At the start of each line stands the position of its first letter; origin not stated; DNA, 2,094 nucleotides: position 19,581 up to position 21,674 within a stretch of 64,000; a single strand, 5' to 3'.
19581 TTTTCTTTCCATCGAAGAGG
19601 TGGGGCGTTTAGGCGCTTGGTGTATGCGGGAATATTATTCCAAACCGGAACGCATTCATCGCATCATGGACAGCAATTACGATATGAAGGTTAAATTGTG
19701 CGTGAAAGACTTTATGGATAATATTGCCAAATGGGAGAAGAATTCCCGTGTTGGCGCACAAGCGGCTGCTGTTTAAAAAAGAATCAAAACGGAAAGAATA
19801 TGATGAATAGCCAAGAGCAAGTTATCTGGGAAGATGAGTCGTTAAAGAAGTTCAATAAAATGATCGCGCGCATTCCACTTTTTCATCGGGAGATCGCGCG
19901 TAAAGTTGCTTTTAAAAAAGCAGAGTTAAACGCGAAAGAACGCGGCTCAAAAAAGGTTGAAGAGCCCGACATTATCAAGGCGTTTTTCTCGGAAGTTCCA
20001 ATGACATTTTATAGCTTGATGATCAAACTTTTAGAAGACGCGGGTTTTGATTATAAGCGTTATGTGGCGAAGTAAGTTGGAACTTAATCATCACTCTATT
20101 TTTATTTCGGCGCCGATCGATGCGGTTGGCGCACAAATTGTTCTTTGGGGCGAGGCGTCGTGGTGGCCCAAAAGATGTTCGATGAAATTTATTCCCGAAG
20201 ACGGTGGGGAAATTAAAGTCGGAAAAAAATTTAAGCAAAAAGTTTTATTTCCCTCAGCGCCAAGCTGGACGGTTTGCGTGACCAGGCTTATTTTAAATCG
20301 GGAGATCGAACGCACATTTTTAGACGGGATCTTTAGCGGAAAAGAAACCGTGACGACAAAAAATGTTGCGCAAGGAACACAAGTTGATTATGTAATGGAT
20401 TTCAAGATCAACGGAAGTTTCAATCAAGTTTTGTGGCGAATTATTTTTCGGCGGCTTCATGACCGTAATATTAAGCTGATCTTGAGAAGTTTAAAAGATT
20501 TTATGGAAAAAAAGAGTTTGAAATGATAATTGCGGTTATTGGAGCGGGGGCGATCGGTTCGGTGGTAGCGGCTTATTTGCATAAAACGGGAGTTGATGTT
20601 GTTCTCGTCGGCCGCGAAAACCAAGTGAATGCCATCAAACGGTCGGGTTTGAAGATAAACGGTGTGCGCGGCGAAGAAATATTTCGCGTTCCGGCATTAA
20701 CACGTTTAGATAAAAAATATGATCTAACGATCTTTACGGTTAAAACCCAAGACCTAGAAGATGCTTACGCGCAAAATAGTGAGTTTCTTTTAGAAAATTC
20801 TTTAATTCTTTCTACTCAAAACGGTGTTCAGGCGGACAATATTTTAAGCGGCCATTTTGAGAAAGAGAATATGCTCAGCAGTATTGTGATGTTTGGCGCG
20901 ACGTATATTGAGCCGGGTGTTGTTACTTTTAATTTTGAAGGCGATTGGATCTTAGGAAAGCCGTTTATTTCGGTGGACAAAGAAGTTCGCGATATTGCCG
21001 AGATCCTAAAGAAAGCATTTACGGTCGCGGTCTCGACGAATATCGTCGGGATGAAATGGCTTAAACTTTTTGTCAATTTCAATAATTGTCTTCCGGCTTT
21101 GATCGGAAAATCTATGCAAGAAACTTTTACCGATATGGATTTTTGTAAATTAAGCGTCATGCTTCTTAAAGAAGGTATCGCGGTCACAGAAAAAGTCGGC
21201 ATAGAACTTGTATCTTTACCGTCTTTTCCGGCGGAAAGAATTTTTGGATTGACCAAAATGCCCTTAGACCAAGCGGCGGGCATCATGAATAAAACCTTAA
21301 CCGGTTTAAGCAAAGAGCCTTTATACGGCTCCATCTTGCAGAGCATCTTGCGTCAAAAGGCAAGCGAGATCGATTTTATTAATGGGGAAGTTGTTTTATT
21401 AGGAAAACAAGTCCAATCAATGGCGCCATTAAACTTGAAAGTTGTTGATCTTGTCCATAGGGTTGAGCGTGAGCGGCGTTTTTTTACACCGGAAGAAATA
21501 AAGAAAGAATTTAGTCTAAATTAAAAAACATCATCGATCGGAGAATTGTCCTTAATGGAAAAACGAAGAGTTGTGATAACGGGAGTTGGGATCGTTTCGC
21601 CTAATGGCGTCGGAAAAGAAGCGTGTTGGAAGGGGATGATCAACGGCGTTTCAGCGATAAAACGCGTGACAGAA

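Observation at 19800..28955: Type II PKS-like (KS/CLF-ACP-cyclase) biosynthetic locus outside the classical producers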

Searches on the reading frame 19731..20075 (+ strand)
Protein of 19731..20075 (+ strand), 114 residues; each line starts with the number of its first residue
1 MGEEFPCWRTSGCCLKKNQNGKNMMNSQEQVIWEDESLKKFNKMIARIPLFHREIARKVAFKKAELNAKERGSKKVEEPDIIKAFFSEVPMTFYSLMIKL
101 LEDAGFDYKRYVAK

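Call 3: search_protein_families(library=pfam, proteins=[window:19731-20075:+], max_evalue=0.01)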
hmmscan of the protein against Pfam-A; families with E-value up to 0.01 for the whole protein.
window:19731-20075:+ (114 aa): 2 families
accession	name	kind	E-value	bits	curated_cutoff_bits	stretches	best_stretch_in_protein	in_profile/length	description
PF11084.13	DUF2621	-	1.5e-07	31.9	27.7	1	26-111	50-135/139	Protein of unknown function (DUF2621)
PF08369.16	PCP_red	-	0.0091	16.5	32.5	0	33-78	1-38/45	Proto-chlorophyllide reductase 57 kD subunit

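Call 7: search_protein_families(library=ncbifam, proteins=[window:19731-20075:+], max_evalue=0.001)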
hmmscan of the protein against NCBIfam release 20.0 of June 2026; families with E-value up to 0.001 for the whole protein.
window:19731-20075:+ (114 aa): 0 families

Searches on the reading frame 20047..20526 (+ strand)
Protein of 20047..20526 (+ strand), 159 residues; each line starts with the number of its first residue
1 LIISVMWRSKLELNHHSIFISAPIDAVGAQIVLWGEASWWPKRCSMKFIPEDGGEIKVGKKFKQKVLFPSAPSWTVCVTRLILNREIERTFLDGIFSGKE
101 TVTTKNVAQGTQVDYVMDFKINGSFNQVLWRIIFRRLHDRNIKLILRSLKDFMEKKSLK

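Call 3: search_protein_families(library=pfam, proteins=[window:20047-20526:+], max_evalue=0.01)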
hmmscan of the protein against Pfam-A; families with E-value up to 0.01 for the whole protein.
window:20047-20526:+ (159 aa): 0 families

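Call 7: search_protein_families(library=ncbifam, proteins=[window:20047-20526:+], max_evalue=0.001)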
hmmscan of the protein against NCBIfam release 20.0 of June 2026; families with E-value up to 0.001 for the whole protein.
window:20047-20526:+ (159 aa): 0 families

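Call 54: search_protein_families(library=pfam, alignment_id=A1, max_evalue=0.1)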
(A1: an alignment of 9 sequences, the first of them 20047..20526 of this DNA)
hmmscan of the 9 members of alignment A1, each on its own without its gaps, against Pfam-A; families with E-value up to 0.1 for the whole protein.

A. member 1, window:20047-20526:+ (159 aa): 1 family
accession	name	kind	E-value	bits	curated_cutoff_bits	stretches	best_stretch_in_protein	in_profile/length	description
PF10604.15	Polyketide_cyc2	-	0.014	16.1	27.4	1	17-141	7-133/142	Polyketide cyclase / dehydrase and lipid transport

B. families by the number of members that match (of 9 scanned): 1 family
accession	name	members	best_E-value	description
PF10604.15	Polyketide_cyc2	3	1.8e-08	Polyketide cyclase / dehydrase and lipid transport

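Call 55: search_solved_structures(query=A1, max_evalue=1)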
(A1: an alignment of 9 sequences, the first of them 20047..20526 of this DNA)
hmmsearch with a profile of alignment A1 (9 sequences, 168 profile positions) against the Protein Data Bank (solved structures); distinct sequences matched with E-value up to 1: 0.

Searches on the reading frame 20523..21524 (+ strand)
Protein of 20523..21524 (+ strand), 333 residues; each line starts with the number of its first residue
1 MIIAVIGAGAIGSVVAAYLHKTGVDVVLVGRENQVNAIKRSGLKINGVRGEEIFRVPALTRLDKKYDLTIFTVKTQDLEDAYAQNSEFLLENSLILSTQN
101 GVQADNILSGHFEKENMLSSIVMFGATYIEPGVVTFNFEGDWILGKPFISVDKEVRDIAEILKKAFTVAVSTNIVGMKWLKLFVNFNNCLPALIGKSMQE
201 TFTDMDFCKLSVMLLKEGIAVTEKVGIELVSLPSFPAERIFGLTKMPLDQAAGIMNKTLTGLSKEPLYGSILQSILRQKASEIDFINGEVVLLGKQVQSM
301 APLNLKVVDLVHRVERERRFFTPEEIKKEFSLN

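Call 3: search_protein_families(library=pfam, proteins=[window:20523-21524:+], max_evalue=0.01)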
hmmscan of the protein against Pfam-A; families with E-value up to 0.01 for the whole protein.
window:20523-21524:+ (333 aa): 13 families
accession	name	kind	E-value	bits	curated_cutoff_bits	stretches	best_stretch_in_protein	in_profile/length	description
PF02558.23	ApbA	-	2.3e-35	121.9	22.2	1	3-146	1-147/150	Ketopantoate reductase PanE/ApbA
PF08546.17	ApbA_C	-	1.2e-14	55.1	22.7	1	173-315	1-125/125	Ketopantoate reductase PanE/ApbA C terminal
PF01210.29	NAD_Gly3P_dh_N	-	3.6e-06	27.5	23.1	1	3-106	2-110/158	NAD-dependent glycerol-3-phosphate dehydrogenase N-terminus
PF00070.33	Pyr_redox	-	9e-05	23.4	22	1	3-36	2-35/82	Pyridine nucleotide-disulphide oxidoreductase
PF01266.30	DAO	-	0.00012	22.2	27.9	1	3-36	2-35/353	FAD dependent oxidoreductase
PF13450.12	NAD_binding_8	-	0.00031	21.4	21.9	1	5-34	1-30/68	NAD(P)-binding Rossmann-like domain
PF02737.24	3HCDH_N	-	0.00056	20.3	22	1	3-39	2-38/180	3-hydroxyacyl-CoA dehydrogenase, NAD binding domain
PF07992.20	Pyr_redox_2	-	0.00071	19.5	26.1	1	3-35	145-177/291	Pyridine nucleotide-disulphide oxidoreductase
PF03807.23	F420_oxidored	-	0.00099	20.1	21.6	1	3-101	2-94/94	NADP oxidoreductase coenzyme F420-dependent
PF03721.20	UDPG_MGDP_dh_N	-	0.0015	18.6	27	1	1-46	1-47/187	UDP-glucose/GDP-mannose dehydrogenase family, NAD binding domain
PF01494.25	FAD_binding_3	-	0.0032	17.2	22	1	3-40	4-41/349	FAD binding domain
PF02826.25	2-Hacid_dh_C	-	0.0068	16.2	25.1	0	3-43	39-80/178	D-isomer specific 2-hydroxyacid dehydrogenase, NAD binding domain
PF03435.24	Sacchrp_dh_NADP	-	0.0089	16.8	25.1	0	3-35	1-35/129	Saccharopine dehydrogenase NADP binding domain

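Call 7: search_protein_families(library=ncbifam, proteins=[window:20523-21524:+], max_evalue=0.001)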
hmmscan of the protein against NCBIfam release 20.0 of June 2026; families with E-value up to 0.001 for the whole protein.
window:20523-21524:+ (333 aa): 19 families
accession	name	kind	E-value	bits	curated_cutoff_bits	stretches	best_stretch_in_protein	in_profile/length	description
TIGR00745.1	apbA_panE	subfamily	5.5e-49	167.1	141.35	1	3-318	2-305/305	2-dehydropantoate 2-reductase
NF006083.0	PRK08229.1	equivalog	7.2e-44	150.1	371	1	3-319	5-321/341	2-dehydropantoate 2-reductase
NF005092.1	PRK06522.2-3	equivalog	1.7e-43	148.9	500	1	1-315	1-295/296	2-dehydropantoate 2-reductase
NF005091.0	PRK06522.2-2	equivalog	3e-35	121.9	252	1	1-316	2-298/302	2-dehydropantoate 2-reductase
NF005088.0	PRK06522.1-2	subfamily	4.1e-33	114.8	371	2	1-229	1-234/308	2-dehydropantoate 2-reductase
NF005089.0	PRK06522.1-4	subfamily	1.4e-30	106.8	223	2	1-102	1-104/326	2-dehydropantoate 2-reductase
NF009541.0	PRK12921.1-1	equivalog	7.3e-21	74.7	338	1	3-258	8-253/297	oxidoreductase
NF005087.0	PRK06522.1-1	equivalog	2e-20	73.1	351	2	1-186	1-181/296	2-dehydropantoate 2-reductase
NF005093.0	PRK06522.2-4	equivalog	1.9e-19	70.2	308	1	1-210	4-215/304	2-dehydropantoate 2-reductase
NF005094.0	PRK06522.2-5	equivalog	2.2e-19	69.9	382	1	1-183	1-189/307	2-dehydropantoate 2-reductase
NF004887.0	PRK06249.1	equivalog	1.9e-16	60.2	360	1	3-244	8-257/316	putative 2-dehydropantoate 2-reductase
NF009542.0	PRK12921.1-4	equivalog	1.2e-15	57.6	288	1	2-229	3-216/286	oxidoreductase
NF004311.0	PRK05708.1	equivalog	1.1e-10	40.9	378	1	3-185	5-188/305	putative 2-dehydropantoate 2-reductase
NF009543.0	PRK12921.1-5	equivalog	1.9e-10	40.4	339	1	1-181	1-185/305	oxidoreductase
NF005090.0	PRK06522.2-1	equivalog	6.5e-07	28.9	496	1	1-207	3-209/296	2-dehydropantoate 2-reductase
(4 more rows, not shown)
